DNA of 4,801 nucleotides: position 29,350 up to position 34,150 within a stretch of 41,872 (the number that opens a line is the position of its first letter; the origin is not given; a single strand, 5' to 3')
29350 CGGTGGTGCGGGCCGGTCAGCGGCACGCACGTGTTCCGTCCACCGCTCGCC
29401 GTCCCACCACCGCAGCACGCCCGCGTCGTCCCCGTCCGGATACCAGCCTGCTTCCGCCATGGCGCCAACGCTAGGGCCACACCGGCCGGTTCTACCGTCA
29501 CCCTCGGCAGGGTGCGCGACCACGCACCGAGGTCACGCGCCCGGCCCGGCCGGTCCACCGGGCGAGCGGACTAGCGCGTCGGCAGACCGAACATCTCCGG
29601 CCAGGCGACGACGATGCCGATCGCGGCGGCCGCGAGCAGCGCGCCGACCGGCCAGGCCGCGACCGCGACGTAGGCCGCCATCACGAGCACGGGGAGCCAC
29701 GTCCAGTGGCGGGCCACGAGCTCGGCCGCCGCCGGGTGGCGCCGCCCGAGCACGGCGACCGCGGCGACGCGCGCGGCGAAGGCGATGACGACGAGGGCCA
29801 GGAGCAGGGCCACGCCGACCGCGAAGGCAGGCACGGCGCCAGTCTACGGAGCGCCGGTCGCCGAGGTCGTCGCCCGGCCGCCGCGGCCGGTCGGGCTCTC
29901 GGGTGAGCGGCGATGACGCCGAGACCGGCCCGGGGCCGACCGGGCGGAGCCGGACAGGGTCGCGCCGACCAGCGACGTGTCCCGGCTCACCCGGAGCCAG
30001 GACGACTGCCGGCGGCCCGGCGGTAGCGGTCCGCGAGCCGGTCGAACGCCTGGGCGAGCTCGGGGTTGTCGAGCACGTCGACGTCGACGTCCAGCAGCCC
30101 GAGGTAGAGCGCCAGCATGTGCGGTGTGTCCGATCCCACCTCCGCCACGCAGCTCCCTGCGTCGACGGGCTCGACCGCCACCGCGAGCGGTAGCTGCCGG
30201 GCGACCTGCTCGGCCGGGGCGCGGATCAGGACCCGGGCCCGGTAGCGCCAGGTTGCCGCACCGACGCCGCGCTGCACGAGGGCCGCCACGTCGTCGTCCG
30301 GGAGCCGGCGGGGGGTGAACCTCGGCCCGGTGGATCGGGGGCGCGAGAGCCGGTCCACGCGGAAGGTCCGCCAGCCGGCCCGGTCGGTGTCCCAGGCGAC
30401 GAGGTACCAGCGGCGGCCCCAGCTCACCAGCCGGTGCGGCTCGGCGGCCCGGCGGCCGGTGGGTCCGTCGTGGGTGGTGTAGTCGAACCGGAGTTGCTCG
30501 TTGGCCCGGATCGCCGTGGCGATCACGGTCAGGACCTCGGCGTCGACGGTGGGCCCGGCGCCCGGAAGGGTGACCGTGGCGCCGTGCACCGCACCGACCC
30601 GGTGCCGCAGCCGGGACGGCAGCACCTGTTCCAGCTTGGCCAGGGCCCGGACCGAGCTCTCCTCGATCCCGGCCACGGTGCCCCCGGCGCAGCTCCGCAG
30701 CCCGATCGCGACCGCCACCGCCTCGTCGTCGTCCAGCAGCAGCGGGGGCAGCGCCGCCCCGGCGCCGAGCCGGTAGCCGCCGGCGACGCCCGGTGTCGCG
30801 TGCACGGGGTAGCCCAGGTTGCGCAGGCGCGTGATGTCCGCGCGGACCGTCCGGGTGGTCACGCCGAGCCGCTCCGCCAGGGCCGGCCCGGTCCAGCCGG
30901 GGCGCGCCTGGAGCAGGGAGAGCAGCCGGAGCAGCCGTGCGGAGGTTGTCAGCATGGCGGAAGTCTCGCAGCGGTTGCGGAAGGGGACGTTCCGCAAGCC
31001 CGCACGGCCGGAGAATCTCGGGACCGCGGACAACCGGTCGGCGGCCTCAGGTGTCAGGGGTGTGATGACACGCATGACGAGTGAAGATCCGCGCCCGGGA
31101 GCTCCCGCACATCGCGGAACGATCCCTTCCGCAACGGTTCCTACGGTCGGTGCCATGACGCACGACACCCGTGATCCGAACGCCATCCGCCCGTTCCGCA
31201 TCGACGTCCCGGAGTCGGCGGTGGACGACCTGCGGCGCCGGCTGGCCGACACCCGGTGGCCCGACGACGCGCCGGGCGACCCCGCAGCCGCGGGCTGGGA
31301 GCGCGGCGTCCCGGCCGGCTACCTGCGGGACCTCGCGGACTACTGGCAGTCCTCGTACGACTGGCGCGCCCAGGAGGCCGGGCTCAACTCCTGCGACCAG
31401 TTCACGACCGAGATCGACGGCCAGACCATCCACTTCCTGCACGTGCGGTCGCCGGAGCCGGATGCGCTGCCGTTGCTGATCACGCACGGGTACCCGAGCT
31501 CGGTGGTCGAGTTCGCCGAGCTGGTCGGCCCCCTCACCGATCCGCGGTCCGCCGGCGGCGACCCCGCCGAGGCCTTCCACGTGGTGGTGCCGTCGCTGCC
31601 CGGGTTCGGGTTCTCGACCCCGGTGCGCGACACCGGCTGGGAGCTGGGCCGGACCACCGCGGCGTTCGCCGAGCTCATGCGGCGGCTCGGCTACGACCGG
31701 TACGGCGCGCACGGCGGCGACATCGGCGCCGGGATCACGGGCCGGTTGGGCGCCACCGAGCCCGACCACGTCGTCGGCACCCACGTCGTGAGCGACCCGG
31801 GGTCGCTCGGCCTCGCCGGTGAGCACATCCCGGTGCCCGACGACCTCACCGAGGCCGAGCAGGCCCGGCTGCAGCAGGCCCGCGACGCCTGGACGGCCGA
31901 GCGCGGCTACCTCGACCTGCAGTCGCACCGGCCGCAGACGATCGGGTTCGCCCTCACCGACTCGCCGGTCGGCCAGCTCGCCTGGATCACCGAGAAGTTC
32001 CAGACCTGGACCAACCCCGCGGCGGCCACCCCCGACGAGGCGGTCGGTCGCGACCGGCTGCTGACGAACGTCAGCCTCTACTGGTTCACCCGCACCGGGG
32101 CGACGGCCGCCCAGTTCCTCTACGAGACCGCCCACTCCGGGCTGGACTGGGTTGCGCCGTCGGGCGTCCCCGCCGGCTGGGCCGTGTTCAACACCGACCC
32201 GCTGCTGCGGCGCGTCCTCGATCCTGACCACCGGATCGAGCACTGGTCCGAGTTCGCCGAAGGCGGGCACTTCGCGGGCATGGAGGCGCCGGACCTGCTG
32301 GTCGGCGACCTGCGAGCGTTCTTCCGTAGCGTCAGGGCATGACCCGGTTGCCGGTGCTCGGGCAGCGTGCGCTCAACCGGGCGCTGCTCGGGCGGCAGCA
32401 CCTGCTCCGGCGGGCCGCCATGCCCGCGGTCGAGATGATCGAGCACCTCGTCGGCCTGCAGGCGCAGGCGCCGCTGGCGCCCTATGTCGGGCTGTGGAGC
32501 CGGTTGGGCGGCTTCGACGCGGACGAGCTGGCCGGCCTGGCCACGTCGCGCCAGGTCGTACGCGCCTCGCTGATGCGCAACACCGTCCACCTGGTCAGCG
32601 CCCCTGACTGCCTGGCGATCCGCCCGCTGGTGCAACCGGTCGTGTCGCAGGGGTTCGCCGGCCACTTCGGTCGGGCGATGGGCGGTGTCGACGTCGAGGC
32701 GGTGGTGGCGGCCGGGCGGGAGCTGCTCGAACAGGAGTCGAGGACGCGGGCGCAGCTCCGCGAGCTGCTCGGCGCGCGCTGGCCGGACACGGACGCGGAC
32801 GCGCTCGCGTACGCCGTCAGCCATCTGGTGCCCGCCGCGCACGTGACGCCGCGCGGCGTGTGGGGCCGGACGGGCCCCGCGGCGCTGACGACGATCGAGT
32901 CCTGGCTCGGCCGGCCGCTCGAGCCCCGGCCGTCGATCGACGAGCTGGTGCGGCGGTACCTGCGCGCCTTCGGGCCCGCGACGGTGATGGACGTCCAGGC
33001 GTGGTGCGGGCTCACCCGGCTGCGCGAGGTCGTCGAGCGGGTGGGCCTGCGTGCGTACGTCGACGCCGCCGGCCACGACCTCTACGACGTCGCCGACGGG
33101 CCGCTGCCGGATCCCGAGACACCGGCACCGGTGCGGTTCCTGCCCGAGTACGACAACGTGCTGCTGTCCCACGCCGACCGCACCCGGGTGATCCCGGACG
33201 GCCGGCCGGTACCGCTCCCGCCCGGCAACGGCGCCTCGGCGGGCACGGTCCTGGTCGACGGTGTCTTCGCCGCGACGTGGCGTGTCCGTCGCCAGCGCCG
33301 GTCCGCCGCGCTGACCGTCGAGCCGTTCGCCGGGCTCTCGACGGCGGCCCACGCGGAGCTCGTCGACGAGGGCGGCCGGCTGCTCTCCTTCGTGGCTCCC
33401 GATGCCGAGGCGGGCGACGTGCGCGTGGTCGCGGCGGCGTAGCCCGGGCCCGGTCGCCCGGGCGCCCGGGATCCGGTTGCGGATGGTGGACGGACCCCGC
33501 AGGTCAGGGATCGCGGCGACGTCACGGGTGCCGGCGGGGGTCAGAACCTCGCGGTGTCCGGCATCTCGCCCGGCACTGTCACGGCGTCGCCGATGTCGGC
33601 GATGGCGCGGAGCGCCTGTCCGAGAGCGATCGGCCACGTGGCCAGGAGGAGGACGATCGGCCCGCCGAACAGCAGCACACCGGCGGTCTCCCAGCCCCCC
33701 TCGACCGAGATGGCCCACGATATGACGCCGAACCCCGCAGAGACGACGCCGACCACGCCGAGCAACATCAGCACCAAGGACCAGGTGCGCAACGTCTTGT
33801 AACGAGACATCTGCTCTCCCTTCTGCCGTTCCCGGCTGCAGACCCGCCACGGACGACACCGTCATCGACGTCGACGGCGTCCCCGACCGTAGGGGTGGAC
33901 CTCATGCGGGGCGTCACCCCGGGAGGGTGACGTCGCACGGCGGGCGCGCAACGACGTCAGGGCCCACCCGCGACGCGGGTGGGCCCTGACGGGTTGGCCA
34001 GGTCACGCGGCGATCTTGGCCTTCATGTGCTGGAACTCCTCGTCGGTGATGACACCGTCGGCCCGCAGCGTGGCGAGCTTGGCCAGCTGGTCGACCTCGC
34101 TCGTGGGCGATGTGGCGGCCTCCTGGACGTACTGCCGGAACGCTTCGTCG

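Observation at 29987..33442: WYL regulator divergent from a coupled epoxide hydrolase + AlkZ-like interstrand-crosslink glycosylase operon: candidate genotoxin-defence module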

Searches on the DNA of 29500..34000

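Call 87: search_rna_families(source=window, start=29500, end=34000, threshold=evalue, max_evalue=0.1)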
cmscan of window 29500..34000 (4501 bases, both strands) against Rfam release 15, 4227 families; matches with E-value up to 0.1: 0.
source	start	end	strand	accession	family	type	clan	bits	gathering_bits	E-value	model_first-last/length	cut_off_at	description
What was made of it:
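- Tried and rejected: An Rfam scan of 29500-34000 at E<=0.1 found nothing (call 87).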

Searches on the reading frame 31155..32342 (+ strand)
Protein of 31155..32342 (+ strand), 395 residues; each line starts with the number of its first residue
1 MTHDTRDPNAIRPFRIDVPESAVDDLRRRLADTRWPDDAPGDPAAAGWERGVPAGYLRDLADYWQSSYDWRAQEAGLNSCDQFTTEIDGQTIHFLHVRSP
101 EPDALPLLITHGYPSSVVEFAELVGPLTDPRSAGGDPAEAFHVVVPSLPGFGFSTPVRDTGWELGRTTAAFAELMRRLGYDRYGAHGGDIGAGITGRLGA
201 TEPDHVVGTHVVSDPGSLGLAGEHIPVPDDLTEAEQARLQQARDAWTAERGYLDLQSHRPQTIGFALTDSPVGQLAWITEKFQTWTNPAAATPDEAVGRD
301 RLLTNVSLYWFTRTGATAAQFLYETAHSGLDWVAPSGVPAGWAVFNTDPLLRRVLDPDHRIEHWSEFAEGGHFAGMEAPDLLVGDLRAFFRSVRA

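Call 3: search_protein_families(library=pfam, proteins=[window:31155-32339:+])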
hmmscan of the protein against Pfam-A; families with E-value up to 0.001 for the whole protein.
seq(395 aa): 2 families
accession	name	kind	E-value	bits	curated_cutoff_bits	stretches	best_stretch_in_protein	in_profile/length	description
PF06441.18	EHN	-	1.4e-39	135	22.8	1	11-120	1-107/107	Epoxide hydrolase N terminus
PF00561.26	Abhydrolase_1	-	3e-09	37.3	25.8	1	106-213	2-101/245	alpha/beta hydrolase fold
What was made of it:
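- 31155..32342 (+): EHN-type (microsomal-like) alpha/beta epoxide hydrolase, 395 aa. PF06441 and PF00561 (call 3).
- On EHN-type (microsomal-like) epoxide hydrolases: PF06441 E 1.4e-39 (call 3).
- Checked: Epoxide hydrolase: the ORF carries EHN (PF06441, E 1.4e-39) and an alpha/beta-hydrolase domain (call 3).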

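Call 4: search_protein_families(library=ncbifam, proteins=[window:31155-32339:+])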
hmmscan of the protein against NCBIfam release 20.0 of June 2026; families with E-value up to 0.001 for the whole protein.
seq(395 aa): 1 family
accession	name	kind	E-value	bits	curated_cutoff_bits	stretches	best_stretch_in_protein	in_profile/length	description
TIGR03056.1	bchO_mg_che_rel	equivalog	0.00087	18.4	172.55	0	96-207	19-124/278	alpha/beta fold hydrolase BchO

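Call 8: search_solved_structures(query=window:31155-32339:+, show_alignments=2)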
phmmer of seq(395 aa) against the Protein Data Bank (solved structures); distinct sequences matched with E-value up to 0.001: 22.
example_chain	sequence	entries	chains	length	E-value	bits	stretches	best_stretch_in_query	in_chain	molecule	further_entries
5f4z_A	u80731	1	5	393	2.2e-117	396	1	12-394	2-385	Epoxide hydrolase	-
4i19_A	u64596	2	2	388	2.3e-117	395.8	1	9-394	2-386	Epoxide hydrolase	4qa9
4qla_A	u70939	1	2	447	1.2e-47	166.2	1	8-386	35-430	Juvenile hormone epoxide hydrolase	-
1qo7_A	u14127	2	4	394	2e-45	158.9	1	12-392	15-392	EPOXIDE HYDROLASE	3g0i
8xiz_A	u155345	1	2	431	2.2e-45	158.8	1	13-393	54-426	Microsomal epoxide hyddrolase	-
6ix2_A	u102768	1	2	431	2.9e-45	158.3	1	13-393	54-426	Microsomal epoxide hyddrolase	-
3g02_A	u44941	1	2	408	5.5e-45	157.4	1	12-393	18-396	Epoxide hydrolase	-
6ix4_A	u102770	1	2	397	6.7e-45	157.1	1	13-393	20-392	Microsomal epoxide hydrolase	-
8zp6_A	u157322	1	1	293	6.7e-06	28.7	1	104-215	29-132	AB hydrolase-1 domain-containing protein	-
6i8w_A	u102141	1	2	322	1.2e-05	27.8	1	71-218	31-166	Alpha/beta fold hydrolase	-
7ac0_AAA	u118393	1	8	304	1.2e-05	27.8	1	87-229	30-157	Soluble epoxide hydrolase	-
8sdc_A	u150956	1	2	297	7.5e-05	25.2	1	94-206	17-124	Alpha/beta hydrolase fold protein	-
8sdd_A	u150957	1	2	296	7.6e-05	25.2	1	94-206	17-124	Alpha/beta hydrolase fold protein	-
3r3u_A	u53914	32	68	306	0.00029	23.3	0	103-205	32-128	Fluoroacetate dehalogenase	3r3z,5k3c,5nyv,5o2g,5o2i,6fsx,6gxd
6qks_A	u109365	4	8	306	0.00037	22.9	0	103-205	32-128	Fluoroacetate dehalogenase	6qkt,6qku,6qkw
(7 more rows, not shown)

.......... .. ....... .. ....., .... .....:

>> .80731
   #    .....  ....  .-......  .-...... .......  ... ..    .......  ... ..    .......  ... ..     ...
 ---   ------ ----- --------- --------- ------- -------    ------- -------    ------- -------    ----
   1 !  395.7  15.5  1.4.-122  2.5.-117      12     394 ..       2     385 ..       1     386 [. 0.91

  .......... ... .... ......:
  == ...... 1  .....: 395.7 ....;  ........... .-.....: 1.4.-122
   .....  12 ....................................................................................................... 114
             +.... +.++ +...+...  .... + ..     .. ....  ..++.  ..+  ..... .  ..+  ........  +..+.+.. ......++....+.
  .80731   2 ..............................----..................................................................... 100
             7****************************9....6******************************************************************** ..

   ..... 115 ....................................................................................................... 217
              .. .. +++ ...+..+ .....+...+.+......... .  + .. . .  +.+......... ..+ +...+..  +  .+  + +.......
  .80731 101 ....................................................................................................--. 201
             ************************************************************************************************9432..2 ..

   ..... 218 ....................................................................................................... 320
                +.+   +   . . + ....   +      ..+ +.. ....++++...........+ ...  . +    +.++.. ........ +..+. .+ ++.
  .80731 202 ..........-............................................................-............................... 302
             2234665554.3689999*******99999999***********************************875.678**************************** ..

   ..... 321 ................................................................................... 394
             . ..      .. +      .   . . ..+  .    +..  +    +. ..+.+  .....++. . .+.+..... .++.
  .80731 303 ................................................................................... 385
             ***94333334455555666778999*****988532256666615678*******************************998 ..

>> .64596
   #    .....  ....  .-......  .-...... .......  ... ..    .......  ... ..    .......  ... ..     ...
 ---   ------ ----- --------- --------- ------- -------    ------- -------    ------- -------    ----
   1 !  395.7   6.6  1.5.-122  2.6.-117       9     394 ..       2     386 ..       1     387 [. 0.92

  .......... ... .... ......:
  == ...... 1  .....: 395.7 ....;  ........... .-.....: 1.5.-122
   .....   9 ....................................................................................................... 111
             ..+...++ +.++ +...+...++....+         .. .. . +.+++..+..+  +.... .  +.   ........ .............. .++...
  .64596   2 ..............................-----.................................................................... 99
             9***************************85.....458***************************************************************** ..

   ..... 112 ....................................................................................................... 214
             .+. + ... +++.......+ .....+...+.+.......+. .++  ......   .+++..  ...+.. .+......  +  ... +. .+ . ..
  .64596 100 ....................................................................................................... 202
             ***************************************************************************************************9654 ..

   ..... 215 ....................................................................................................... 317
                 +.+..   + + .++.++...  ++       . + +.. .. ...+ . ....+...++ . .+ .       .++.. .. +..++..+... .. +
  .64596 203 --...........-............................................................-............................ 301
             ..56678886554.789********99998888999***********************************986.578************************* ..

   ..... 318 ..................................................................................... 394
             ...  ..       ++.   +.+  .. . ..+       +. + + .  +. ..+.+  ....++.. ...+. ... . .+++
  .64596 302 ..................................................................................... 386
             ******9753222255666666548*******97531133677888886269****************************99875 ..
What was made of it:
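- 31155..32342 (+): 5f4z and 4i19 match at E~1e-117 (call 8).
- On EHN-type (microsomal-like) epoxide hydrolases: 5f4z and 4i19 at E~1e-117 (call 8).
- Checked: It matches PDB epoxide hydrolases 5f4z and 4i19 at E~1e-117 (call 8).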

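Call 77: search_protein_families(library=padloc, proteins=[window:31155-32342:+], max_evalue=0.01)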
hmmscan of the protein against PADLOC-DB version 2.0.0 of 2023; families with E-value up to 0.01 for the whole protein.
window:31155-32342:+ (395 aa): 0 families
